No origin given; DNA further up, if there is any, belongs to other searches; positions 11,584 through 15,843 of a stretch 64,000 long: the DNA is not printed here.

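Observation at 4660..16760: Array of duplicated and decaying secreted glycan-enzyme plus lectin cassettes next to a two-component system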

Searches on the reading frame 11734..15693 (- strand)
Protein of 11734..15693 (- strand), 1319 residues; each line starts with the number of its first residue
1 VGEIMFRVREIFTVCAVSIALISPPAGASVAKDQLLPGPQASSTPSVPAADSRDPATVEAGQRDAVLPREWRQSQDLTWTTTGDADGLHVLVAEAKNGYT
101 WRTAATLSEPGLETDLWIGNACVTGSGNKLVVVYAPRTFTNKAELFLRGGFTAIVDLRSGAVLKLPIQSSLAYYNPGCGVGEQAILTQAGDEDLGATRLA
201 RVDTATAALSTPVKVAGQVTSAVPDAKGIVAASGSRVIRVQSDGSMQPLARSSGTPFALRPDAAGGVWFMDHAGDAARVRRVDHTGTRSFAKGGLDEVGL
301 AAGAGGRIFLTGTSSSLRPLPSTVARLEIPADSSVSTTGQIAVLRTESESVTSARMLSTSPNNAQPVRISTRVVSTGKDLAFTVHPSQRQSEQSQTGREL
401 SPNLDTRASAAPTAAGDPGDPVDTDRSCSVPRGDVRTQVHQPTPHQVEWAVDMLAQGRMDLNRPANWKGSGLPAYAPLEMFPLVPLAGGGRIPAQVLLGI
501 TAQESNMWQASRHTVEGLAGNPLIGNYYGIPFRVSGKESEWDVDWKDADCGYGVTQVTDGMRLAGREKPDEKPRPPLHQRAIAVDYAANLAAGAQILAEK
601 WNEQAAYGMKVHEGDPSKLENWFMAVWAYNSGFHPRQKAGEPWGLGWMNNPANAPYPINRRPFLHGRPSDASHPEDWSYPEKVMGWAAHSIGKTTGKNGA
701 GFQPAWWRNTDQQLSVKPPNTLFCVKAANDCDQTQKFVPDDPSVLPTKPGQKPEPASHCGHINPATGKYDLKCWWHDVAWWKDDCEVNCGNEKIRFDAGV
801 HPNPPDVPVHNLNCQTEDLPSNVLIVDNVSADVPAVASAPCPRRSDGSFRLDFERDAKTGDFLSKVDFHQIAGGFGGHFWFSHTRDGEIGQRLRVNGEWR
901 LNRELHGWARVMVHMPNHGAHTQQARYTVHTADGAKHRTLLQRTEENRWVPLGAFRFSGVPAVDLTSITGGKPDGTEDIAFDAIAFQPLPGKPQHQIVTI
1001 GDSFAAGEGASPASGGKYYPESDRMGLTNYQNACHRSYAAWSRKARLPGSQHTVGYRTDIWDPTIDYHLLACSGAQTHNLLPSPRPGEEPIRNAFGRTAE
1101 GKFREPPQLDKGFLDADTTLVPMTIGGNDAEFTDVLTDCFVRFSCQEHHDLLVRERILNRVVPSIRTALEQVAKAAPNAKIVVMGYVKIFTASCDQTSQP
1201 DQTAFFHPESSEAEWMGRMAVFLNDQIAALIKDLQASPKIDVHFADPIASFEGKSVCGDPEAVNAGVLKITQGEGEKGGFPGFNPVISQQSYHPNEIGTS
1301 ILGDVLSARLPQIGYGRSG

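Call 5: search_protein_families(library=pfam, proteins=[window:11734-15693:-], max_evalue=0.01)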
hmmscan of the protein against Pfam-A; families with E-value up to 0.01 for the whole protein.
window:11734-15693:- (1319 aa): 3 families
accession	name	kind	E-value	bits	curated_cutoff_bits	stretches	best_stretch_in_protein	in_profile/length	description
PF25275.1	Golvesin_C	-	4.5e-09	36.9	31.6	1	898-958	44-104/132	Golvesin C-terminal domain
PF13472.12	Lipase_GDSL_2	-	3.2e-06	28.2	32.9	1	1000-1242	2-149/178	GDSL-like Lipase/Acylhydrolase family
PF24684.1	Vgb_lyase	-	0.0023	17.2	50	0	218-287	185-254/290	Virginiamycin B lyase family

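Call 6: search_protein_families(library=ncbifam, proteins=[window:11734-15693:-], max_evalue=0.01)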
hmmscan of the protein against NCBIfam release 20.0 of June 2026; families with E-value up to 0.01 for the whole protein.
window:11734-15693:- (1319 aa): 0 families

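Call 9: search_solved_structures(query=window:11734-15693:-, max_evalue=1, show_alignments=2)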
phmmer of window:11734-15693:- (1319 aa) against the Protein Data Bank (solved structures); distinct sequences matched with E-value up to 1: 2.
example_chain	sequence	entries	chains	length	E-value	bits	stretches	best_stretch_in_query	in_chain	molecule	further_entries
4hyq_A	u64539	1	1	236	1.3e-07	32.7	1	1111-1191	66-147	phospholipase A1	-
5mal_A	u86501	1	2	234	0.00011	23.1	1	1115-1191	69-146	Lipase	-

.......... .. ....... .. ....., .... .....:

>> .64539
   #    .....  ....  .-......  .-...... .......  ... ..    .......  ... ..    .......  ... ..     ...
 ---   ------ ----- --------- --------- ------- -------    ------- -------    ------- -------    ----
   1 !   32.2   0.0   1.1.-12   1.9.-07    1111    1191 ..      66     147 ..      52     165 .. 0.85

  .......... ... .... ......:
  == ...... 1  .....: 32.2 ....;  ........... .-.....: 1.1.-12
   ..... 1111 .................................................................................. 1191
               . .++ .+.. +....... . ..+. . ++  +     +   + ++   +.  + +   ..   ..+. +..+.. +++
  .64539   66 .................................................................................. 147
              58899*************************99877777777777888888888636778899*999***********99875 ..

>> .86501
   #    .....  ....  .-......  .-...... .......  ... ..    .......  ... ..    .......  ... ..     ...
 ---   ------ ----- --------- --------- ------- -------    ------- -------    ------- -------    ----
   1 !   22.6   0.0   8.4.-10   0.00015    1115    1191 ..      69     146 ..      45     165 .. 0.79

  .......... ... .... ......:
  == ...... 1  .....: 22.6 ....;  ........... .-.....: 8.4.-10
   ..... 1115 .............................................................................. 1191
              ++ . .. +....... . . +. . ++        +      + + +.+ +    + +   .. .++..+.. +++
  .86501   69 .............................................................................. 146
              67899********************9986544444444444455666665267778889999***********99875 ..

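Call 10: find_homologous_proteins(query=window:11734-15693:-)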
Query window:11734-15693:- (1319 aa): 1076 proteins with E <= 0.001 among 8000 candidates; the best 120 are listed.
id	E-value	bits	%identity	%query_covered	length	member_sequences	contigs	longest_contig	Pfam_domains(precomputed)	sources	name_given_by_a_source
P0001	0.0e+0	3091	100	100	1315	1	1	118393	PF25275.2,PF13472.13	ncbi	-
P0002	0.0e+0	2016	66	99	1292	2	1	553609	PF25275.2,PF13472.13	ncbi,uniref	ncbi:GDSL-type esterase/lipase family protein [Streptomyces sp. NPDC093105]|uniref:GDSL-type esteras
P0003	0.0e+0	1997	68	94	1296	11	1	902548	PF25275.2,PF13472.13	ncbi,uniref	ncbi:GDSL-type esterase/lipase family protein [Streptomyces zaomyceticus]|uniref:GDSL-type esterase/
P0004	0.0e+0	1990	67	94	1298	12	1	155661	PF25275.2,PF13472.13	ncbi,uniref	ncbi:golvesin C-terminal-like domain-containing protein [Streptomyces venezuelae]|uniref:golvesin C-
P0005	0.0e+0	1990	67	94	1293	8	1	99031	PF25275.2,PF13472.13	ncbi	ncbi:GDSL-type esterase/lipase family protein [Streptomyces wedmorensis]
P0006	0.0e+0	1847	63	94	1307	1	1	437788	PF25275.2,PF13472.13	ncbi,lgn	ncbi:GDSL-type esterase/lipase family protein (plasmid) [Streptomycetaceae bacterium NBC_01309]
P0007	0.0e+0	1358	50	95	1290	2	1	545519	PF25275.2,PF13472.13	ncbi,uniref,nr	ncbi:hypothetical protein [Lentzea sp. NBRC 105346]|uniref:golvesin C-terminal-like domain-containin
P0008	0.0e+0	1269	49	94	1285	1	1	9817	PF25275.2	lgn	-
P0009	0.0e+0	1267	48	97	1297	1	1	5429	PF25275.2,PF13472.13,PF00657.29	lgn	-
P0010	0.0e+0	1237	47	97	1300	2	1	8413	PF25275.2,PF13472.13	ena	-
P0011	0.0e+0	1234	49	95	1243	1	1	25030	PF25275.2,PF13472.13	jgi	jgi:hypothetical protein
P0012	0.0e+0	1232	48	95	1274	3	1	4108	PF25275.2,PF13472.13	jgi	jgi:hypothetical protein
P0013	0.0e+0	1227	48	96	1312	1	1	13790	PF25275.2,PF13472.13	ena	-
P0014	0.0e+0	1227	48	95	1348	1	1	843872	PF25275.2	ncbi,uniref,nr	ncbi:SGNH/GDSL hydrolase family protein [Catellatospora vulcania]|uniref:SGNH/GDSL hydrolase family 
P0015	0.0e+0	1226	48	99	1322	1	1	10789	PF25275.2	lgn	-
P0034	0.0e+0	1174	45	98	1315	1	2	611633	PF25275.2,PF13472.13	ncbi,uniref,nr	ncbi:GDSL-type esterase/lipase family protein [Nonomuraea zeae]|uniref:Uncharacterized protein n=1 T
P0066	0.0e+0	1126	45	98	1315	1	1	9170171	PF13472.13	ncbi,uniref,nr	ncbi:SGNH/GDSL hydrolase family protein [Crossiella sp. CA-258035]|uniref:SGNH/GDSL hydrolase family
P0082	0.0e+0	1096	44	96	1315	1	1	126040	PF25275.2,PF13472.13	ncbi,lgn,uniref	ncbi:GDSL-type esterase/lipase family protein [Streptomyces triculaminicus]|uniref:GDSL-type esteras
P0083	0.0e+0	1096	44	98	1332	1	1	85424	PF25275.2,PF13472.13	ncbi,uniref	ncbi:NocE [Streptomyces sparsogenes]|uniref:golvesin C-terminal-like domain-containing protein n=1 T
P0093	0.0e+0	1090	44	96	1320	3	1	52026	PF25275.2,PF13472.13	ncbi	ncbi:NocE [Streptomyces olivoreticuli]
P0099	0.0e+0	1081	43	97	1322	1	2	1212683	PF25275.2,PF13472.13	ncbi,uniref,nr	ncbi:NocE [Streptomyces triculaminicus]|uniref:NocE n=1 Tax=Streptomyces triculaminicus TaxID=281623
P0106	0.0e+0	1072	45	94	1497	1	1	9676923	PF25275.2,PF13472.13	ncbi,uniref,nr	ncbi:DUF1524 domain-containing protein [Lentzea sp. HUAS12]|uniref:DUF1524 domain-containing protein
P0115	0.0e+0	1068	47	94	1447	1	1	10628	PF25275.2,PF08239.18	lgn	-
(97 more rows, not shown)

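Call 13: find_encoding_contigs(protein=P0001, flank=10000, max_places=3)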
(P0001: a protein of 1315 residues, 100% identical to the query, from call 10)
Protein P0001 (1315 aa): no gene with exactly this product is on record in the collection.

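Call 20: find_homologous_proteins(query=P0121)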
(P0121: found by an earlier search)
Query P0121 (1397 aa): 18 proteins with E <= 0.001 among 8000 candidates.
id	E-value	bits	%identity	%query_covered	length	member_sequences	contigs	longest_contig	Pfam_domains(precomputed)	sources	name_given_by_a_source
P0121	0.0e+0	3273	100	100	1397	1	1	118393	PF25275.2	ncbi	-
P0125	0.0e+0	1742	57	97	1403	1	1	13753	PF25275.2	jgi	jgi:hypothetical protein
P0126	0.0e+0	1690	56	96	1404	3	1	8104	PF25275.2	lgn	-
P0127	0.0e+0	1597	54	97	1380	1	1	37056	PF25275.2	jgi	jgi:hypothetical protein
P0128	0.0e+0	1474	52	96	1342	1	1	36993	PF25275.2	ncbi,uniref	ncbi:hypothetical protein ABZX92_27610 [Lentzea sp. NPDC006480]|uniref:golvesin C-terminal-like doma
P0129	0.0e+0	1460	52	95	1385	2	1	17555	PF25275.2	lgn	-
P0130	0.0e+0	1427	49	99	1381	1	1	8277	PF25275.2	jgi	jgi:hypothetical protein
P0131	0.0e+0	1382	49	97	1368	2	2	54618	PF25275.2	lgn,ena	-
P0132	0.0e+0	1371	49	95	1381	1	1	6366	PF25275.2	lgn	-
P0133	0.0e+0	1365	48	99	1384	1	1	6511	PF25275.2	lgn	-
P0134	2.9e-226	772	36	95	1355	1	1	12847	PF25275.2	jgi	jgi:hypothetical protein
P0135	1.1e-221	757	35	95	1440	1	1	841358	PF25275.2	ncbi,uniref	ncbi:golvesin C-terminal-like domain-containing protein [Actinoplanes subglobosus]|uniref:Golvesin/X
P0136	4.3e-171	590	38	67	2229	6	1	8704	PF05593.20,PF25275.2,PF25023.2,PF20148.5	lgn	-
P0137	2.0e-170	587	38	65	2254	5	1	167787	PF05593.20,PF25275.2,PF25023.2,PF20148.5,PF01464.26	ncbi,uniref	ncbi:RHS repeat-associated core domain-containing protein [Leifsonia sp. EB34]|uniref:RHS repeat-ass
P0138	1.9e-169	584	37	65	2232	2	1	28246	PF05593.20,PF25275.2,PF25023.2,PF20148.5,PF01464.26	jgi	jgi:RHS repeat-associated protein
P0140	2.6e-92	328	31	65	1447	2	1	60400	PF25275.2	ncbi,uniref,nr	ncbi:golvesin C-terminal-like domain-containing protein [Streptomyces blattellae]|uniref:golvesin C-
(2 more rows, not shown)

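Call 22: find_encoding_contigs(protein=P0002, flank=8000, max_places=2)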
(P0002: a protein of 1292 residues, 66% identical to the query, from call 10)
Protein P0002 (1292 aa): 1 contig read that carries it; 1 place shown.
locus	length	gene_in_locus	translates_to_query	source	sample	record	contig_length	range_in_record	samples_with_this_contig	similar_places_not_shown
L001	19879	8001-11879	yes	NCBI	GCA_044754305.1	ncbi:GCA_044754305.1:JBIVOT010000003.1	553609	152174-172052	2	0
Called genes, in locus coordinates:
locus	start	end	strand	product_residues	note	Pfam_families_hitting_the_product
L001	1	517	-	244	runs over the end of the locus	PF00005:ABC_tran, PF13401:AAA_22 (weak), PF13304:AAA_21 (faint)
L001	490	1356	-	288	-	PF00528:BPD_transp_1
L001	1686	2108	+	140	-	PF01894:YjbQ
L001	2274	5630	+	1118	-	PF12770:CHAT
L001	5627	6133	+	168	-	-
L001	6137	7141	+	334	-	-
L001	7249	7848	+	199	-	PF14200:RicinB_lectin_2, PF00652:Ricin_B_lectin, PF14200:RicinB_lectin_2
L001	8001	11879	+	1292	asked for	PF25275:Golvesin_C, PF13472:Lipase_GDSL_2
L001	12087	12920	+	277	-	PF14344:DUF4397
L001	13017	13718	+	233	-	PF04203:Sortase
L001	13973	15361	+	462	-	PF00206:Lyase_1, PF10415:FumaraseC_C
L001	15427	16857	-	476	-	PF04151:PPC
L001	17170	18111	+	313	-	PF00497:SBP_bac_3, PF10613:Lig_chan-Glu_bd (faint)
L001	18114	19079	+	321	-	PF00528:BPD_transp_1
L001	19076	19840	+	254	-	PF00005:ABC_tran, PF02463:SMC_N (faint), PF13304:AAA_21 (weak)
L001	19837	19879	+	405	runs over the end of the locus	PF01546:Peptidase_M20, PF07687:M20_dimer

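Call 23: find_encoding_contigs(protein=P0127, flank=8000, max_places=2)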
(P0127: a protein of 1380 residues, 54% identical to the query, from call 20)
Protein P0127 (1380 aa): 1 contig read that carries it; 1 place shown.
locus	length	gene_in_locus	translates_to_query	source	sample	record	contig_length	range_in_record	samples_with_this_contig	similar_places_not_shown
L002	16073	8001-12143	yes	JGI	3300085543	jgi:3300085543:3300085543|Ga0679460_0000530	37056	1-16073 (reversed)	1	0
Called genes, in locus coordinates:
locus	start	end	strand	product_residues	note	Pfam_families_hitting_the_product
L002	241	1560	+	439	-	PF05977:MFS_3, PF07690:MFS_1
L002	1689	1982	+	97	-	PF08734:GYD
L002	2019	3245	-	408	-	PF04542:Sigma70_r2, PF08281:Sigma70_r4_2, PF20239:DUF6596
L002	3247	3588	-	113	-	PF03795:YCII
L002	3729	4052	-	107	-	PF03795:YCII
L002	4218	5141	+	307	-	PF00903:Glyoxalase, PF18029:Glyoxalase_6 (weak), PF22677:Ble-like_N (faint), PF00903:Glyoxalase, PF18029:Glyoxalase_6 (weak)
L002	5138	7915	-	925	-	PF00486:Trans_reg_C, PF00515:TPR_1 (faint), PF03704:BTAD, PF07719:TPR_2 (faint), PF13181:TPR_8 (faint), PF13428:TPR_14 (faint), PF13424:TPR_12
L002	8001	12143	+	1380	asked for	PF25275:Golvesin_C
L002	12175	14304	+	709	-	PF16396:DUF5005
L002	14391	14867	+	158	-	PF00486:Trans_reg_C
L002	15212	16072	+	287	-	?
